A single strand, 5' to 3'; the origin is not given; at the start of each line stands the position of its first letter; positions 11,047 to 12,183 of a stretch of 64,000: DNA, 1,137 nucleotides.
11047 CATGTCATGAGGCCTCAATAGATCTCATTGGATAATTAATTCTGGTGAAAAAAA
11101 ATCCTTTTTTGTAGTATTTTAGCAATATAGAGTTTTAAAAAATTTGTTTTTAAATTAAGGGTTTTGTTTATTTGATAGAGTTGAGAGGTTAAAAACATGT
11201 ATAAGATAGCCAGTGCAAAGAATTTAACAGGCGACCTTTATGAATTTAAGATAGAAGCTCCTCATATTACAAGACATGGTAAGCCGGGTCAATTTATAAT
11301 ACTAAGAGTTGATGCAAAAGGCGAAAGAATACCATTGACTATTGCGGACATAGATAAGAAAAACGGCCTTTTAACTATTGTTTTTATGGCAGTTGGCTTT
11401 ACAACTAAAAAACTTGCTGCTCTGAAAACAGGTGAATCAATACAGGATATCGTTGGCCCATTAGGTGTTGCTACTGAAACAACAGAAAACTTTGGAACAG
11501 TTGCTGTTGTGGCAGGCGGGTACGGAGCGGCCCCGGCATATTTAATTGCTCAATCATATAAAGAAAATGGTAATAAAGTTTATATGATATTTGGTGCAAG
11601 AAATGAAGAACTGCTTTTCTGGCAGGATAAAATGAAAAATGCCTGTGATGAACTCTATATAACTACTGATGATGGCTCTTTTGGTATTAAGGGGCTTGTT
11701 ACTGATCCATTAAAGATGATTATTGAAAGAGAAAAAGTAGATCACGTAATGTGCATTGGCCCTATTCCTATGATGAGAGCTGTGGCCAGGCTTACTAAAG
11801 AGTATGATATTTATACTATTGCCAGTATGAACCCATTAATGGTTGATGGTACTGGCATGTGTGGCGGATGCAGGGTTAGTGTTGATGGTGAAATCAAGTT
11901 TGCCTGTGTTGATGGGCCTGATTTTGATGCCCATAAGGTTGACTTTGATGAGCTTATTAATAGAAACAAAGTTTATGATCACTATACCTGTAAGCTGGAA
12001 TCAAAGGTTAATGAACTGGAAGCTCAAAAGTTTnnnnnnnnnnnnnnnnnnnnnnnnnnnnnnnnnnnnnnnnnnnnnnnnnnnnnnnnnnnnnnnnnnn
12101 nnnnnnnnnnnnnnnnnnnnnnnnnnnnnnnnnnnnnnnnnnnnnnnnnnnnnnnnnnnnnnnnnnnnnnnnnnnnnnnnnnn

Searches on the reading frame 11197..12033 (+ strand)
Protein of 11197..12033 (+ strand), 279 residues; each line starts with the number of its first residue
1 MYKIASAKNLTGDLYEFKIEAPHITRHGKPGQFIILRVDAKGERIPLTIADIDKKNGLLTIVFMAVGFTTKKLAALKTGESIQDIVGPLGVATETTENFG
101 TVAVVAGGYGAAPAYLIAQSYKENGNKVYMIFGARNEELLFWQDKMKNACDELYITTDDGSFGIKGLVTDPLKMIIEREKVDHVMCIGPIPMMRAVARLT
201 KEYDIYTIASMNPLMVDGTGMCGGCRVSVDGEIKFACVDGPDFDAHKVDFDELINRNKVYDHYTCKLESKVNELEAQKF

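Call 32: find_homologous_proteins(query=window:11197-12033:+, max_evalue=1e-60)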
Query window:11197-12033:+ (279 aa): 7980 proteins with E <= 1e-60 among 8000 candidates; the best 120 are listed.
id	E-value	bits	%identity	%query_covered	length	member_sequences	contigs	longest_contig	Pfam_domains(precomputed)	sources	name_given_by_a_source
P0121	1.2e-185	633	100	100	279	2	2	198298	PF10418.15,PF00175.27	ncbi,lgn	ncbi:MAG: sulfide/dihydroorotate dehydrogenase-like FAD/NAD-binding protein [Cyanobacteriota bacteri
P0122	4.4e-158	543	83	100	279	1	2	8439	PF10418.15,PF00175.27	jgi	-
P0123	2.0e-156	537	86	100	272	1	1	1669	PF10418.15,PF00175.27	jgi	jgi:ferredoxin--NADP+ reductase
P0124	3.1e-156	537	84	99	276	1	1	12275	PF10418.15,PF00175.27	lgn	-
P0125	3.5e-144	497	78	98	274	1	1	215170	PF10418.15,PF00175.27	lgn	-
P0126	5.4e-139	480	76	99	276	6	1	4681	PF10418.15,PF00175.27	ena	-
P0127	6.7e-138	477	74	99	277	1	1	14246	PF10418.15,PF00175.27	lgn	-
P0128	1.4e-137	476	74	100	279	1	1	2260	PF10418.15,PF00175.27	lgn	-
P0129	1.7e-137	475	73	100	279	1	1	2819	PF10418.15,PF00175.27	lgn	-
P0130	1.4e-136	472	76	96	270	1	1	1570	PF10418.15,PF00175.27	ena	-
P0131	1.6e-136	472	75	97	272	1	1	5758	PF10418.15,PF00175.27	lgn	-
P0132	2.8e-136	471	73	99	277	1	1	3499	PF10418.15,PF00175.27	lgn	-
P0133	7.1e-134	463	73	100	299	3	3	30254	PF10418.15,PF00175.27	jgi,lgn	-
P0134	1.7e-133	462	73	100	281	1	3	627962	PF10418.15,PF00175.27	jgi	jgi:ferredoxin--NADP+ reductase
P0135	3.1e-133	461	71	98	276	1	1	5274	PF10418.15,PF00175.27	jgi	jgi:ferredoxin--NADP+ reductase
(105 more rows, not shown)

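Call 33: find_encoding_contigs(protein=P0124, flank=6000, max_places=2)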
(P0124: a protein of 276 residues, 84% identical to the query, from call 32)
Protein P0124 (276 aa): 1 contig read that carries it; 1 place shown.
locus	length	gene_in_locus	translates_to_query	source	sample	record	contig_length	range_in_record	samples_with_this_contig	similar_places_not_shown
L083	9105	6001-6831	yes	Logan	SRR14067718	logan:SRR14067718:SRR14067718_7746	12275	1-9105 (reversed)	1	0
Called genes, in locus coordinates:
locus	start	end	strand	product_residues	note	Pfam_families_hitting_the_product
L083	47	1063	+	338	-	PF00140:Sigma70_r1_2, PF04542:Sigma70_r2, PF04539:Sigma70_r3, PF04545:Sigma70_r4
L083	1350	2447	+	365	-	PF00575:S1, PF13509:S1_2 (faint), PF23459:S1_RRP5 (faint), PF00575:S1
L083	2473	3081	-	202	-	PF02545:Maf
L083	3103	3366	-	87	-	-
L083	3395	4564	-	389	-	PF00465:Fe-ADH, PF13685:Fe-ADH_2, PF25137:ADH_Fe_C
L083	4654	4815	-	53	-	-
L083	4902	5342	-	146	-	PF02482:Ribosomal_S30AE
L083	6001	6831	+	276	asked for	PF00175:NAD_binding_1, PF10418:DHODB_Fe-S_bind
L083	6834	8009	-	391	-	-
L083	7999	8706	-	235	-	PF00891:Methyltransf_2 (weak), PF01135:PCMT (weak), PF01209:Ubie_methyltran, PF13489:Methyltransf_23, PF13847:Methyltransf_31, PF08241:Methyltransf_11, PF08242:Methyltransf_12, PF13649:Methyltransf_25, +2 more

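Call 34: find_encoding_contigs(protein=P0125, flank=6000, max_places=2)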
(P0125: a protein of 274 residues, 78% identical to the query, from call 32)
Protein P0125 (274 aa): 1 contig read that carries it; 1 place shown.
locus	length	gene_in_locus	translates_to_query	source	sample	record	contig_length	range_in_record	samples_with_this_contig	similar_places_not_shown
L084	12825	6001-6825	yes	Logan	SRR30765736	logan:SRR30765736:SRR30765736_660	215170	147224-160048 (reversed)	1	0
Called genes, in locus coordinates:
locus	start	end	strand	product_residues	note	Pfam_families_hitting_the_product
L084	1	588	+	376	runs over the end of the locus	PF00575:S1, PF13509:S1_2 (faint), PF23459:S1_RRP5 (faint), PF00575:S1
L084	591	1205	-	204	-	PF02545:Maf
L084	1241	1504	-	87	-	-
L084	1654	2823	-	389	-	PF00465:Fe-ADH, PF13685:Fe-ADH_2, PF25137:ADH_Fe_C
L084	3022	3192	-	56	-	-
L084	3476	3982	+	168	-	-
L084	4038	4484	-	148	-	PF02482:Ribosomal_S30AE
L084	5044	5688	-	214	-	-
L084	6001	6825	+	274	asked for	PF00175:NAD_binding_1 (weak), PF10418:DHODB_Fe-S_bind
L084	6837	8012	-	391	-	-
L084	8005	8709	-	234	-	PF00891:Methyltransf_2 (weak), PF01135:PCMT, PF01209:Ubie_methyltran, PF13489:Methyltransf_23, PF13847:Methyltransf_31, PF08241:Methyltransf_11, PF08242:Methyltransf_12, PF13649:Methyltransf_25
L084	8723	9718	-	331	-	-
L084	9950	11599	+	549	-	PF00483:NTP_transferase, PF12804:NTP_transf_3 (weak)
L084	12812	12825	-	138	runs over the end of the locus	-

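Call 35: find_encoding_contigs(protein=P0122, flank=6000, max_places=2)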
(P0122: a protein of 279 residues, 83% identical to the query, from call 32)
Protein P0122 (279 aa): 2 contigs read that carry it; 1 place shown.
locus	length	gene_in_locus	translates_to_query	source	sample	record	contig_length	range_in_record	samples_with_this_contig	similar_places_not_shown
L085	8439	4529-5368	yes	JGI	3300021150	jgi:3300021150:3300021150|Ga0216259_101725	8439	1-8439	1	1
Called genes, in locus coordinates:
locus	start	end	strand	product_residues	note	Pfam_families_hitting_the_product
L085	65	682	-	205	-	PF02545:Maf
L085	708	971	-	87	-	-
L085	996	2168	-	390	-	PF00465:Fe-ADH, PF13685:Fe-ADH_2, PF25137:ADH_Fe_C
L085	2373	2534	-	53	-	-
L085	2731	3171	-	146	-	PF02482:Ribosomal_S30AE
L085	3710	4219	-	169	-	-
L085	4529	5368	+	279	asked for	PF00175:NAD_binding_1, PF10418:DHODB_Fe-S_bind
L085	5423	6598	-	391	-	-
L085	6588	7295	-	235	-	PF01135:PCMT (weak), PF13489:Methyltransf_23, PF01209:Ubie_methyltran, PF13847:Methyltransf_31, PF08241:Methyltransf_11, PF08242:Methyltransf_12, PF13649:Methyltransf_25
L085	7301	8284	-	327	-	PF13432:TPR_16, PF13414:TPR_11, PF13424:TPR_12, PF13414:TPR_11, PF00515:TPR_1, PF13414:TPR_11, PF00515:TPR_1, PF13414:TPR_11, +44 more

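Call 52: find_encoding_contigs(protein=P0121, flank=1000, max_places=3)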
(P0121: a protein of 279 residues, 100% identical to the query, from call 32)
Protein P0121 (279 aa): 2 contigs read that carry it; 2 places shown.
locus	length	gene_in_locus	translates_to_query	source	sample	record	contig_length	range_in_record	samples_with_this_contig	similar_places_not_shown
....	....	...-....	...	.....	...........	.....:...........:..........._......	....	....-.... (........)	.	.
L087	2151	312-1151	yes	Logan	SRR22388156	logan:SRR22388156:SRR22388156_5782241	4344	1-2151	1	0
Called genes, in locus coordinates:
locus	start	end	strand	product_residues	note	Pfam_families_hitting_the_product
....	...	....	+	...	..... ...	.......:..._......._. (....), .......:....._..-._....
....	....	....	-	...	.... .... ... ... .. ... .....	-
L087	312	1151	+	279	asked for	PF00175:NAD_binding_1 (weak), PF10418:DHODB_Fe-S_bind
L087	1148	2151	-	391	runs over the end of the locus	-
